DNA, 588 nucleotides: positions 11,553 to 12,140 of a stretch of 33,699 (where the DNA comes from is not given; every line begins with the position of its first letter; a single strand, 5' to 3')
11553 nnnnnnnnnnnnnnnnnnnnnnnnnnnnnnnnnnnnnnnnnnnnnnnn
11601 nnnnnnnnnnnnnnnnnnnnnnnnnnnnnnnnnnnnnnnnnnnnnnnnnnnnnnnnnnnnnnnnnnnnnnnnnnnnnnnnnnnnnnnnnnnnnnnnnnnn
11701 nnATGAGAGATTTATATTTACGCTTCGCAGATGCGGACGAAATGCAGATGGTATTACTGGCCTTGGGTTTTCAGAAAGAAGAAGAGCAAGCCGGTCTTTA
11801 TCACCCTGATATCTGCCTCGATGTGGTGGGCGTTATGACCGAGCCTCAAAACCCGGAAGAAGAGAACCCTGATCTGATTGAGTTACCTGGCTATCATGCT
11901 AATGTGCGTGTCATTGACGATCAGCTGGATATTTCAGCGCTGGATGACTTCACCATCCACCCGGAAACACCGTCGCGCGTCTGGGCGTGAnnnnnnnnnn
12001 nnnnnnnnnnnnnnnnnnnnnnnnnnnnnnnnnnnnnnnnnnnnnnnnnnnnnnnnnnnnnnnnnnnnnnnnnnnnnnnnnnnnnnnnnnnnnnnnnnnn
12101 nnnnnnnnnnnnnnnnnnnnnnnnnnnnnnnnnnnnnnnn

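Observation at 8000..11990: Two tandem tail-fibre cassettes in direct orientation, with no invertase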

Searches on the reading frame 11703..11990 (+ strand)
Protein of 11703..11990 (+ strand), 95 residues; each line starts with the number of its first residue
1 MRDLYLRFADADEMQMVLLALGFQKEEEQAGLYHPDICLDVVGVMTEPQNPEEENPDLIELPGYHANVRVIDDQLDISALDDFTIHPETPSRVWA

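Call 7: search_protein_families(library=pfam, proteins=[window:11703-11990:+], max_evalue=0.1)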
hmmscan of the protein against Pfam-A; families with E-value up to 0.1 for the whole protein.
window:11703-11990:+ (95 aa): 0 families

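Call 8: search_protein_families(library=phrogs, proteins=[window:11703-11990:+], max_evalue=0.01)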
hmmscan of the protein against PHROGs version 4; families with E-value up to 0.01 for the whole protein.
window:11703-11990:+ (95 aa): 2 families
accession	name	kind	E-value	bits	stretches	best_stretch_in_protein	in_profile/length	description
phrog_1361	-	unknown function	3.3e-16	60.2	1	1-95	1-92/92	-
phrog_18574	-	unknown function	4.6e-15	56.7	1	1-95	1-99/99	-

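Call 30: search_solved_structures(query=window:11703-11990:+, max_evalue=10)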
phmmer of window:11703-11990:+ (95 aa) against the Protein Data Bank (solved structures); distinct sequences matched with E-value up to 10: 1.
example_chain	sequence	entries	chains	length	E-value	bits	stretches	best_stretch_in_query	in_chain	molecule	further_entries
4dwe_A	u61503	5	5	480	1.2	12.9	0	8-56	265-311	uncharacterized protein | Phage tail component domain protein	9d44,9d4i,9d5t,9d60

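Call 48: find_homologous_proteins(query=window:11703-11990:+, max_evalue=0.0001)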
Query window:11703-11990:+ (95 aa): 22 proteins with E <= 0.0001 among 23 candidates.
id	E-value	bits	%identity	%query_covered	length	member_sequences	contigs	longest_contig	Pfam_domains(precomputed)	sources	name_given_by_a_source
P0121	2.7e-53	196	93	100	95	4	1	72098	-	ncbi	-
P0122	2.1e-48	180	85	100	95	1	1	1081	-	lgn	-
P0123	3.1e-46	174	78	100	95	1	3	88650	-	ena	-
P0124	1.8e-43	165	78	100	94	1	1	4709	-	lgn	-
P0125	9.3e-40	153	71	100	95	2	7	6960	-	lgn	-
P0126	7.8e-39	150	69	100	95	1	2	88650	-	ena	-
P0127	3.9e-36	141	67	100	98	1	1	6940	-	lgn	-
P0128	3.3e-34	135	63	100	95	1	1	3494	-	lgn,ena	-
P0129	2.2e-30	123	62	100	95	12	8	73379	-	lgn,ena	-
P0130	2.3e-30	123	63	100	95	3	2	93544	-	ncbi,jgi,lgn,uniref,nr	ncbi:hypothetical protein FR773_25980 (plasmid) [Leclercia adecarboxylata]|uniref:hypothetical prote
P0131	6.7e-30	121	62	100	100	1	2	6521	-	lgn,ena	-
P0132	3.6e-29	119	58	100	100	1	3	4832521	-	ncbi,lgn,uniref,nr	ncbi:hypothetical protein [Leclercia sp. LSNIH1]|uniref:hypothetical protein n=1 Tax=Leclercia sp. L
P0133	5.6e-29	118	59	100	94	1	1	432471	-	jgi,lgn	jgi:hypothetical protein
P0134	6.8e-29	118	61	100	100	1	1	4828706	-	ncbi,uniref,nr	ncbi:hypothetical protein LRS40_16185 [Leclercia sp. G3L]|uniref:hypothetical protein n=1 Tax=Lecler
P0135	1.2e-28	117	58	100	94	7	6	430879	-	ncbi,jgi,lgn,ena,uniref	ncbi:hypothetical protein LEADMM068B1_03195 [Leclercia adecarboxylata]|uniref:hypothetical protein n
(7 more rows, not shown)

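Call 60: predict_structure(alignment_id=A3)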
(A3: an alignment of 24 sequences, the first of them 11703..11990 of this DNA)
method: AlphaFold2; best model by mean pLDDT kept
length: 95 residues; sequences in the alignment: 24
mean_pLDDT: 79.3   pTM: 0.62
mean pLDDT of the five models: 79.3, 77.4, 74.8, 73.7, 63.9
residues with pLDDT >= 90: 0; 70-90: 83; 50-70: 10; < 50: 2
segments of 3 or more residues with pLDDT < 50: none
pLDDT, mean of each block of 10 residues (from residue 1): 85 88 77 82 77 77 84 83 76 48
secondary structure, 60 per line:
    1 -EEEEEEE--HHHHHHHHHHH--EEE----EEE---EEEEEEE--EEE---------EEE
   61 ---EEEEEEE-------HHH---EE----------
elements in order: E2-8 H11-21 E24-26 E31-33 E37-43 E46-48 E58-60 E64-70

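Call 96: search_protein_families(library=ncbifam, proteins=[window:11703-11990:+], max_evalue=0.01)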
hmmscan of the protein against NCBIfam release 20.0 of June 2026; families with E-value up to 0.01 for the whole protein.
window:11703-11990:+ (95 aa): 0 families

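Call 97: search_protein_families(library=padloc, proteins=[window:11703-11990:+], max_evalue=0.01)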
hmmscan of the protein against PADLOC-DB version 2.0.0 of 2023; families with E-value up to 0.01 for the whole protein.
window:11703-11990:+ (95 aa): 0 families
